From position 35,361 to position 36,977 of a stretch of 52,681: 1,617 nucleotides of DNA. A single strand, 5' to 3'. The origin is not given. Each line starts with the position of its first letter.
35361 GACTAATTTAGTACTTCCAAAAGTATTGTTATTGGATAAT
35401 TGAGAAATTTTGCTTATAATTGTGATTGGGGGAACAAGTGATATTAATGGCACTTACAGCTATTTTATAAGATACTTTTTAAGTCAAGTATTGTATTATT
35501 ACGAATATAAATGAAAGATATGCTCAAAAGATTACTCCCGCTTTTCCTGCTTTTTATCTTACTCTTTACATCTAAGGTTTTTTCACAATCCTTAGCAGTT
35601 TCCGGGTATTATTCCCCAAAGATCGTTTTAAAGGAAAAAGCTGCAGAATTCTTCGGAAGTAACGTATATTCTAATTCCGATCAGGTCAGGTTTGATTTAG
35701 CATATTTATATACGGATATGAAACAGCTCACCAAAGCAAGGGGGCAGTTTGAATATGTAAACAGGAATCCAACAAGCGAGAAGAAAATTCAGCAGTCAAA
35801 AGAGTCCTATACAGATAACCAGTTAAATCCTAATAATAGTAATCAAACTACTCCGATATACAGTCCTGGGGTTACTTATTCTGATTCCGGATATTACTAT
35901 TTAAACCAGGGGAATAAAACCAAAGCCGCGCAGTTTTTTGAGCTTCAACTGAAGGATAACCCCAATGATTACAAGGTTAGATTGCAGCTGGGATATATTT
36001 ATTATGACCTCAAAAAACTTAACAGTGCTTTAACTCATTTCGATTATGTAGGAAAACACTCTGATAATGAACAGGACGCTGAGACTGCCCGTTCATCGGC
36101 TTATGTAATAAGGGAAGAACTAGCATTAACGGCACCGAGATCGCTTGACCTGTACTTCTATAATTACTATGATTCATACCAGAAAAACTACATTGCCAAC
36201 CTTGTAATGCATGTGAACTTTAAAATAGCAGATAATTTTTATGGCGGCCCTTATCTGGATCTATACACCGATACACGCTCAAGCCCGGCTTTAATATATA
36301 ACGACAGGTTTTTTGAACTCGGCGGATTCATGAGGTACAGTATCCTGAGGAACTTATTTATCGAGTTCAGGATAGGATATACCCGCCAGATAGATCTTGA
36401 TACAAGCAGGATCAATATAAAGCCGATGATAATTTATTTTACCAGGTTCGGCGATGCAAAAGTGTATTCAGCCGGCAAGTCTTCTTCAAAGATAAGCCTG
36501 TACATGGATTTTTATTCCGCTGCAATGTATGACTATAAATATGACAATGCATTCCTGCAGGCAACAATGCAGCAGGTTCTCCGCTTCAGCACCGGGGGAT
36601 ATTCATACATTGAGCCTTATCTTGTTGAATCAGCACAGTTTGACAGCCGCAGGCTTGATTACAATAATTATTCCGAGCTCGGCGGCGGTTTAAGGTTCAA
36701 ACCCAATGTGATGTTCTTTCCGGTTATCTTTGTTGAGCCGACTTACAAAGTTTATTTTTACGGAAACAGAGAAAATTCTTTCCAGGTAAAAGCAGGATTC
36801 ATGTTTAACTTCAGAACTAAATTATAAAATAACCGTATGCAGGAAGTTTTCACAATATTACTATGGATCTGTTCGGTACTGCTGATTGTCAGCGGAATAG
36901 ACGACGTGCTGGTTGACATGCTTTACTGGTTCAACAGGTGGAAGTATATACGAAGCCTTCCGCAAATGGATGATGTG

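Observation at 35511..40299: Compact NfrA/NfrB/WecB-like synthase-dependent exopolysaccharide module in a non-proteobacterial context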

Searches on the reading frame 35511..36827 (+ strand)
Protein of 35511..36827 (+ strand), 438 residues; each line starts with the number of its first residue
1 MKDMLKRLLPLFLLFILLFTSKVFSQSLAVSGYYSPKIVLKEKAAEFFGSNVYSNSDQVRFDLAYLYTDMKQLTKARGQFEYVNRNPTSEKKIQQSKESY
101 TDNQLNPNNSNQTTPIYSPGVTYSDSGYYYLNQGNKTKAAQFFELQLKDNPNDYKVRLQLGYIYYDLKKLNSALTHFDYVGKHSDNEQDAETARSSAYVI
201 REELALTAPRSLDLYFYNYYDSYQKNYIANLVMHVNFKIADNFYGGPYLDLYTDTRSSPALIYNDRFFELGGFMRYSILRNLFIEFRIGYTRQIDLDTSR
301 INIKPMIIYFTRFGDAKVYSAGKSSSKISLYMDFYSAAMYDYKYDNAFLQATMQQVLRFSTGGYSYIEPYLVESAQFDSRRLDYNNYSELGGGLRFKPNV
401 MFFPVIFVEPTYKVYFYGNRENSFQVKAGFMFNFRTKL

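Call 3: search_protein_families(library=pfam, proteins=[window:35511-36827:+], max_evalue=0.1)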
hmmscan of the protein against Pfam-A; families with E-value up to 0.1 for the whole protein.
window:35511-36827:+ (438 aa): 14 families
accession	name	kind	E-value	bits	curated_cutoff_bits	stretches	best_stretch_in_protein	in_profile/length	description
PF12895.13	ANAPC3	-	4.2e-06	27.4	27.2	1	127-178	30-80/82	Anaphase-promoting complex, cyclosome, subunit 3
PF14559.12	TPR_19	-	2.8e-05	24.8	25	1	133-178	4-49/68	Tetratricopeptide repeat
PF13181.12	TPR_8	-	3.5e-05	24.1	25.7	0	126-151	7-32/34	Tetratricopeptide repeat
PF07719.23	TPR_2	-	4.7e-05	23.6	27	0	159-178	6-25/34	Tetratricopeptide repeat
PF20225.4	DUF6584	-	0.00034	21.1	27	1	131-190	14-73/171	Family of unknown function (DUF6584)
PF13174.12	TPR_6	-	0.00086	20.2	26.3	0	127-152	7-32/33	Tetratricopeptide repeat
PF25068.1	ARM_TT21_4th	-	0.0043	17.8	30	0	43-81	17-56/153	Tetratricopeptide repeat protein 21 forth ARM domain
PF00515.34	TPR_1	-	0.0056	16.9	27.8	0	156-178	3-25/34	Tetratricopeptide repeat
PF13428.12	TPR_14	-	0.008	17.2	23.5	1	127-162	8-43/44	Tetratricopeptide repeat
PF24575.1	TPR_Slam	-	0.0083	17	35.2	0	130-177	57-104/104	Surface lipoprotein assembly modifier, N-terminal TPR repeats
PF13371.12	TPR_9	-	0.019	15.4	35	1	130-195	5-70/73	Tetratricopeptide repeat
PF13374.12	TPR_10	-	0.033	14.7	27.5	0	159-177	7-25/42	Tetratricopeptide repeat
PF05757.16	PsbQ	-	0.051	14.1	26.9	0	155-175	132-152/204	Oxygen evolving enhancer protein 3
PF13431.12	TPR_17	-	0.078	13.7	24.4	0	147-174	6-33/34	Tetratricopeptide repeat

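Call 4: search_protein_families(library=ncbifam, proteins=[window:35511-36827:+], max_evalue=0.1)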
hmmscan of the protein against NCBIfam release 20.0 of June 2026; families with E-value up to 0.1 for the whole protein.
window:35511-36827:+ (438 aa): 8 families
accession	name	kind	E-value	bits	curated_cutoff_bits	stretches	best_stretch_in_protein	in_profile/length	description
TIGR02917.1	PEP_TPR_lipo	equivalog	1e-06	27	312.2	1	129-187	745-803/899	XrtA/PEP-CTERM system TPR-repeat protein PrsT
NF040959.1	MamA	equivalog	3.4e-06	26.6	200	1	122-202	39-119/204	magnetosome protein MamA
TIGR02521.1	type_IV_pilW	equivalog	3.4e-05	23.5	154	1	112-187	23-98/234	type IV pilus biogenesis/stability protein PilW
NF052415.1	T3SS_chap_SctY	equivalog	0.0012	19.3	70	1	127-190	13-77/106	type III secretion apparatus assembly chaperone SctY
TIGR00540.1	TPR_hemY_coli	hypoth_equivalog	0.051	12.3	142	0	129-189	301-361/385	heme biosynthesis-associated TPR protein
NF052304.1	CdsG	equivalog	0.053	13.7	170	0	126-199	14-87/133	CdsG family type III secretion system protein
TIGR02552.1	LcrH_SycD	equivalog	0.078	12.7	104.8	0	126-190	24-88/136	SycD/LcrH family type III secretion system chaperone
NF052243.1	T4PFormProtSgmX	equivalog_domain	0.084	11.1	1800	0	130-192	67-129/1065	type IV pili formation protein SgmX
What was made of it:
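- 35511..36827 (+): Outer-membrane protein: Sec signal peptide, two about 90-aa TPR modules (aa ~40-207), and a predicted 12-strand beta-barrel (aa 210-437). Proposed exit pore for the polymer. Only TPR models match in Pfam/NCBIfam, at aa 122-202 (calls 3, 4).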

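Call 7: search_solved_structures(query=window:35511-36827:+, max_evalue=1, show_alignments=2)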
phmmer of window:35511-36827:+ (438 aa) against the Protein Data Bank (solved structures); distinct sequences matched with E-value up to 1: 14.
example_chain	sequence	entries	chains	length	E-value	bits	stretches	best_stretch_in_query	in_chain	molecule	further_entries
9eh1_Q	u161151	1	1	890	0.0077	18.5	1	125-178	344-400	RNA polymerase-associated protein CTR9 homolog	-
7oop_S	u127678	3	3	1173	0.015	17.6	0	125-177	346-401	RNA polymerase-associated protein CTR9 homolog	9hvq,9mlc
6ted_Q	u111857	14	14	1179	0.015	17.6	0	125-177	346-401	RNA polymerase-associated protein CTR9 homolog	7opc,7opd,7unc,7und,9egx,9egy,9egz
5aem_A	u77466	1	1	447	0.03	16.6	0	138-168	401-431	TRANSCRIPTION FACTOR TAU 131 KDA SUBUNIT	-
5aio_A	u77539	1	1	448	0.03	16.6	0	138-168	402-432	TRANSCRIPTION FACTOR TAU 131 KDA SUBUNIT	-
3asg_A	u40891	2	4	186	0.045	16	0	131-181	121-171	MamA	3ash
8fwd_0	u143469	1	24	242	0.046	16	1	125-201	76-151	O43-rpxdoc-EK1_A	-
3as8_A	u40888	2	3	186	0.049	15.9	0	132-181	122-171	Magnetosome protein MamA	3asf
6gmh_Q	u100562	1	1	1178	0.057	15.7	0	125-177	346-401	CTR9,RNA polymerase-associated protein CTR9 homolog,RNA polymerase-associated protein CTR9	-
3as4_A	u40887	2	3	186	0.061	15.6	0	127-174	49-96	MamA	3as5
8a3y_Q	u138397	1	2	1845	0.062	15.6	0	125-177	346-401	RNA polymerase-associated protein CTR9 homolog,RNA polymerase-associated protein LEO1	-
3asd_A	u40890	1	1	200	0.067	15.4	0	127-174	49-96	MamA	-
2kck_A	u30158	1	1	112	0.1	14.8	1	126-197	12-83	TPR repeat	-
6vfj_B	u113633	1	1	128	0.4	12.9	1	125-203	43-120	I53_dn5B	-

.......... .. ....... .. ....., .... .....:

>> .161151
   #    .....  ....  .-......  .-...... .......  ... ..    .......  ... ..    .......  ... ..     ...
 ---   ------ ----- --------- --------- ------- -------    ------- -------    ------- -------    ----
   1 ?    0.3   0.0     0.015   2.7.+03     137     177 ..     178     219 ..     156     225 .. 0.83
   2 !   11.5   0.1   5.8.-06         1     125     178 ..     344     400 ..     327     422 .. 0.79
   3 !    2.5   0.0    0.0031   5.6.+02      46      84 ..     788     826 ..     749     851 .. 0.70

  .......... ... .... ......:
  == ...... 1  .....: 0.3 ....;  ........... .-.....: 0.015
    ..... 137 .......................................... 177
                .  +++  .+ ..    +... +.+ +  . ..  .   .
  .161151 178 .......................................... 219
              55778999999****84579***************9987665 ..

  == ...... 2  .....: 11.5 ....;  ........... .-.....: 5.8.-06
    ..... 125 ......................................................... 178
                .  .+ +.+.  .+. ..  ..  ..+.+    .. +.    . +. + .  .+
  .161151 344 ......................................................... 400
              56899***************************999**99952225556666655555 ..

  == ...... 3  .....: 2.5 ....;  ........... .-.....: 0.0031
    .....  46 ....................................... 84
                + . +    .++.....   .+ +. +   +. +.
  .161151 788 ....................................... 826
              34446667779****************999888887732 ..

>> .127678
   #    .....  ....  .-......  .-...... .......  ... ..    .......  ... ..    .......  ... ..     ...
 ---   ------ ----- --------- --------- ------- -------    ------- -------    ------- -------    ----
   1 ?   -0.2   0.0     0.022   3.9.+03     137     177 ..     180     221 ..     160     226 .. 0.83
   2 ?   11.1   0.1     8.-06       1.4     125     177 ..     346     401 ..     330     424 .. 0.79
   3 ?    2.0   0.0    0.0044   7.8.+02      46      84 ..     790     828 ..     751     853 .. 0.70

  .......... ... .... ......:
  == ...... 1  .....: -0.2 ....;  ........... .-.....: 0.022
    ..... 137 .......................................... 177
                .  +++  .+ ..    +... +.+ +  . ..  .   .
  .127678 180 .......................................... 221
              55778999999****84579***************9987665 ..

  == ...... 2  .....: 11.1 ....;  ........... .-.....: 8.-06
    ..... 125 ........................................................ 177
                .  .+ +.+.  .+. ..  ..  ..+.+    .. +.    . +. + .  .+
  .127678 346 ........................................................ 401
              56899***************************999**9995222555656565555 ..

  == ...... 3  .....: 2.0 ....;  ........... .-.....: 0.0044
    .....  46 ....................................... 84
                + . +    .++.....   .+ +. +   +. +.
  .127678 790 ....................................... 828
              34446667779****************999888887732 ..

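Call 9: find_homologous_proteins(query=window:35511-36827:+, max_evalue=0.001)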
Query window:35511-36827:+ (438 aa): 137 proteins with E <= 0.001 among 3352 candidates; the best 120 are listed.
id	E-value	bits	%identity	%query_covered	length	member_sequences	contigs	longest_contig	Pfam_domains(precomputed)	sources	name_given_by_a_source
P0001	1.6e-184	632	65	95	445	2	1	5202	PF14559.13,PF24575.2,PF13431.13,PF23914.2,PF20225.5,PF13371.13,PF12895.14,PF13432.13,PF14561.13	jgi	jgi:Tfp pilus assembly protein PilF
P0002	2.1e-184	631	68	99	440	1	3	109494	PF14559.13,PF24575.2,PF13431.13,PF12895.14,PF13432.13,PF13181.13,PF14561.13,PF07719.24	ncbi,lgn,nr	ncbi:MAG: tetratricopeptide repeat protein [Ignavibacteria bacterium]|nr:tetratricopeptide repeat pr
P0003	5.4e-181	620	64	99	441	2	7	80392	PF14559.13,PF24575.2,PF13431.13,PF20225.5,PF14561.13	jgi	-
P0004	1.4e-180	619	64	99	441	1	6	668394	PF14559.13,PF24575.2,PF20225.5,PF14561.13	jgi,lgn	jgi:Tfp pilus assembly protein PilF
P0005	5.6e-180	617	67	96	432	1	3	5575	PF14559.13,PF24575.2,PF13428.13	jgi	jgi:hypothetical protein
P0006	9.4e-177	606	65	96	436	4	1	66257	PF14559.13,PF13432.13,PF13428.13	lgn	-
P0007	1.0e-175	603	65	99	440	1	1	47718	PF14559.13,PF24575.2,PF13431.13,PF23914.2,PF12895.14,PF13432.13,PF13428.13,PF14561.13,PF07719.24,PF13174.13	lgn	-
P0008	7.2e-171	587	61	99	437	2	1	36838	PF14559.13,PF24575.2,PF07719.24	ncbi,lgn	-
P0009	1.9e-170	586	63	99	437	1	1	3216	PF24575.2,PF13431.13,PF13371.13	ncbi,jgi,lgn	-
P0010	6.0e-170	584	62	99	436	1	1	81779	PF14559.13,PF24575.2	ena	-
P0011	1.2e-169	583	61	99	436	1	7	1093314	PF14559.13,PF24575.2,PF13432.13,PF07719.24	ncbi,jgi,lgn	-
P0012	1.4e-169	583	61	96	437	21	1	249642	PF14559.13,PF13432.13,PF07719.24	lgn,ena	-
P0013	5.9e-169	581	61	99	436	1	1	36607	PF14559.13,PF24575.2,PF13432.13,PF07719.24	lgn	-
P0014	8.4e-169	580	62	99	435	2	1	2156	PF14559.13,PF07719.24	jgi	jgi:hypothetical protein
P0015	2.0e-168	579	62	97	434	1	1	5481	PF14559.13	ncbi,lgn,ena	-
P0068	1.2e-132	461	67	72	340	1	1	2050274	-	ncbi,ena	-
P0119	7.1e-88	314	41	87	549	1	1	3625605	PF13431.13,PF23914.2,PF13176.13,PF13428.13,PF14559.13,PF24575.2,PF13371.13,PF00515.35,PF12895.14,PF13424.13,PF21033.5,PF13432.13,PF13181.13,PF14561.13,PF07719.24,PF13174.13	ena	-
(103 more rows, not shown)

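Call 20: find_encoding_contigs(protein=P0011, flank=8000, max_places=2)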
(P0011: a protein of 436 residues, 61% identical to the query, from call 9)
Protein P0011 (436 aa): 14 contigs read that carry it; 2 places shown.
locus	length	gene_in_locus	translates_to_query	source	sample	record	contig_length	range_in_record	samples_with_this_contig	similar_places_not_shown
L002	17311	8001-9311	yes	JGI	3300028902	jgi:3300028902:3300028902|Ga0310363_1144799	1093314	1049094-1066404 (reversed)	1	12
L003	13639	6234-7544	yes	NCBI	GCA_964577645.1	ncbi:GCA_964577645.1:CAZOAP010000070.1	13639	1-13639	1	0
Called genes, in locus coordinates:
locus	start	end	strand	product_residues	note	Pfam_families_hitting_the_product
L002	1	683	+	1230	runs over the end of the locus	PF02574:S-methyl_trans, PF00809:Pterin_bind, PF02607:B12-binding_2, PF02310:B12-binding, PF02965:Met_synt_B12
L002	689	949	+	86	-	PF13711:DUF4160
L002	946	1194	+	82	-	PF10387:DUF2442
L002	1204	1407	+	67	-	-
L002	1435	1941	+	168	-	PF13238:AAA_18 (weak)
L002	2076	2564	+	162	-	PF00383:dCMP_cyt_deam_1, PF14437:MafB19-deam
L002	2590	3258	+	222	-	PF02572:CobA_CobO_BtuR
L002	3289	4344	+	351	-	-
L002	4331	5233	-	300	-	PF14378:PAP2_3, PF01569:PAP2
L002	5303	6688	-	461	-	PF03448:MgtE_N, PF00571:CBS, PF01769:MgtE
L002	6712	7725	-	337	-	PF00814:TsaD, PF22521:HypF_C_2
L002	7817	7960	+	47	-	-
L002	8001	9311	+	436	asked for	PF07719:TPR_2 (faint), PF13432:TPR_16 (faint), PF24575:TPR_Slam (faint), PF14559:TPR_19 (faint)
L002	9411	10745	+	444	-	PF13641:Glyco_tranf_2_3, PF13632:Glyco_trans_2_3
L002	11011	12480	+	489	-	-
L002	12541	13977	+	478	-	PF18962:Por_Secre_tail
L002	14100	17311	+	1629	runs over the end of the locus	PF18962:Por_Secre_tail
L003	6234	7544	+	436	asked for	PF07719:TPR_2 (faint), PF13432:TPR_16 (faint), PF24575:TPR_Slam (faint), PF14559:TPR_19 (faint)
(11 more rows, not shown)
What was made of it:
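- TPR_Slam gives weak matches (17 bits here; 'faint' in relatives; calls 3, 20).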

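Call 21: find_encoding_contigs(protein=P0119, flank=8000, max_places=2)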
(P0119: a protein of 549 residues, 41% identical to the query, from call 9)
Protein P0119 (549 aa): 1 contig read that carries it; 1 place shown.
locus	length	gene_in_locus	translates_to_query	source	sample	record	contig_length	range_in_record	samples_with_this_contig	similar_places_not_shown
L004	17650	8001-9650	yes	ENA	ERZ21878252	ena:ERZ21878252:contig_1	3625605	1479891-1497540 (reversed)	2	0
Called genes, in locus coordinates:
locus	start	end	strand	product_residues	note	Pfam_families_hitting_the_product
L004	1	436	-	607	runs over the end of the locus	PF02518:HATPase_c (weak), PF13589:HATPase_c_3, PF01119:DNA_mis_repair, PF08676:MutL_C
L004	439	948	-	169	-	PF04239:DUF421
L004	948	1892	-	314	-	PF02881:SRP54_N, PF13604:AAA_30 (weak), PF00448:SRP54, PF01656:CbiA (weak)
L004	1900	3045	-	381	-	PF02771:Acyl-CoA_dh_N, PF02770:Acyl-CoA_dh_M, PF00441:Acyl-CoA_dh_1, PF08028:Acyl-CoA_dh_2, PF22924:ACOX_C_alpha1 (faint)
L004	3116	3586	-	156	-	-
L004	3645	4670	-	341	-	PF00814:TsaD, PF22521:HypF_C_2 (weak)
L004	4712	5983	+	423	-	-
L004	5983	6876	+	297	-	PF01497:Peripla_BP_2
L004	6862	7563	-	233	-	-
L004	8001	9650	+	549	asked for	PF12895:ANAPC3 (faint), PF14561:TPR_20 (faint), PF21033:RMD1-3 (faint), PF23914:TPR_CcmH_CycH (faint), PF00515:TPR_1 (faint), PF07719:TPR_2 (faint), PF13174:TPR_6 (faint), PF14559:TPR_19 (weak), +8 more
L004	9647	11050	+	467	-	PF13641:Glyco_tranf_2_3, PF13632:Glyco_trans_2_3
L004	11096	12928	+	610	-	PF05598:DUF772, PF13632:Glyco_trans_2_3, PF13641:Glyco_tranf_2_3 (weak)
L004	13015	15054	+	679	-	PF02129:Peptidase_S15, PF00561:Abhydrolase_1 (weak), PF08530:PepX_C (faint), PF12146:Hydrolase_4, PF12697:Abhydrolase_6 (weak), PF18962:Por_Secre_tail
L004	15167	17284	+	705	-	PF02012:BNR (faint), PF15899:BNR_6 (faint), PF15902:Sortilin-Vps10 (faint), PF18962:Por_Secre_tail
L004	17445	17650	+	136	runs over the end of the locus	PF01741:MscL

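Call 22: find_encoding_contigs(protein=P0068, flank=8000, max_places=2)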
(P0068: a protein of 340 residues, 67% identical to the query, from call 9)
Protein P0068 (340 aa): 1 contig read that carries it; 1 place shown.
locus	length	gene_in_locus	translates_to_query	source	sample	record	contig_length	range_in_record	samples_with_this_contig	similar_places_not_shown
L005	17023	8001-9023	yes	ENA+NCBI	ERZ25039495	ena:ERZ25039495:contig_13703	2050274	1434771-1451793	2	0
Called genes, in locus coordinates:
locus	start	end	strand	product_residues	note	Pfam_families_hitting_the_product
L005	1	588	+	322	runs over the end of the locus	PF01969:Ni_insertion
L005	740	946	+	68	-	PF04324:Fer2_BFD (weak)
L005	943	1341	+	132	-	PF13238:AAA_18, PF13207:AAA_17 (weak)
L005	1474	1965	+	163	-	PF00383:dCMP_cyt_deam_1, PF14437:MafB19-deam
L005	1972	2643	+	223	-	PF02572:CobA_CobO_BtuR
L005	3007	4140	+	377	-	PF16819:DUF5074 (weak)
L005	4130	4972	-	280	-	PF14378:PAP2_3, PF01569:PAP2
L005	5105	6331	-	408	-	PF03448:MgtE_N, PF00571:CBS, PF01769:MgtE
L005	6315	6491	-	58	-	-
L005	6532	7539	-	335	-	PF00814:TsaD, PF22521:HypF_C_2 (weak)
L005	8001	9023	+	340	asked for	-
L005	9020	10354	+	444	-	PF13641:Glyco_tranf_2_3, PF13506:Glyco_transf_21 (weak), PF13632:Glyco_trans_2_3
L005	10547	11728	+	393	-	PF02350:Epimerase_2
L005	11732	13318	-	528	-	PF02129:Peptidase_S15, PF00561:Abhydrolase_1, PF12146:Hydrolase_4, PF12697:Abhydrolase_6, PF08530:PepX_C (weak)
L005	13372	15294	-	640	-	PF02129:Peptidase_S15, PF00561:Abhydrolase_1, PF12146:Hydrolase_4 (weak), PF08530:PepX_C, PF18962:Por_Secre_tail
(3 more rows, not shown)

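Call 28: predict_structure(alignment_id=A1)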
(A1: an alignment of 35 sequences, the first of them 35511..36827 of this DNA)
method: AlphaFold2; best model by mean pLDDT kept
length: 438 residues; sequences in the alignment: 35
mean_pLDDT: 84.5   pTM: 0.67
mean pLDDT of the five models: 84.5, 83.8, 82.8, 81.9, 81.7
residues with pLDDT >= 90: 258; 70-90: 112; 50-70: 32; < 50: 36
segments of 3 or more residues with pLDDT < 50: 21-39, 103-119
pLDDT, mean of each block of 10 residues (from residue 1): 72 71 35 42 70 66 82 81 75 73 39 40 88 92 94 96 96 97 93 94 93 96 90 97 96 78 80 96 97 89 96 91 87 97 92 97 95 95 89 96 95 90 95 95
secondary structure, 60 per line:
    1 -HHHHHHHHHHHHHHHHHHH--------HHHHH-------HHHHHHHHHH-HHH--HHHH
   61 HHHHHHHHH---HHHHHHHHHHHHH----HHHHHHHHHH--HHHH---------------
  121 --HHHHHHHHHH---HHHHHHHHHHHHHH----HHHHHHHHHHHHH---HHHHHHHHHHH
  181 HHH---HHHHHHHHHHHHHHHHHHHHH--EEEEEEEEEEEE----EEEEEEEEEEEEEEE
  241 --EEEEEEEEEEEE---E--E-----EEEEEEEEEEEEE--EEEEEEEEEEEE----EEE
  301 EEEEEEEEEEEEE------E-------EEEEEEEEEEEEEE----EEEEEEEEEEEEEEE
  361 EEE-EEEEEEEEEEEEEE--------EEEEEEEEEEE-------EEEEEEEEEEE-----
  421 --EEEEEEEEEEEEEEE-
elements in order: H2-20 H29-33 H41-50 H57-69 H73-85 H90-99 H102-105 H123-132 H136-149 H154-166 H170-183 H187-207 E210-221 E226-240 E243-254 E267-279 E282-293 E298-313 E328-341 E346-363 E365-378 E387-397 E405-415 E423-437
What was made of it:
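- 35511..36827 (+): The AF2 model has pLDDT 84.5, mostly above 90 through the barrel (two 10-residue blocks at 78-80), with 12 strands by DSSP (call 28).
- The AF2 model gives TPR plus a 12-strand barrel with pLDDT mostly above 90 in the barrel (call 28).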
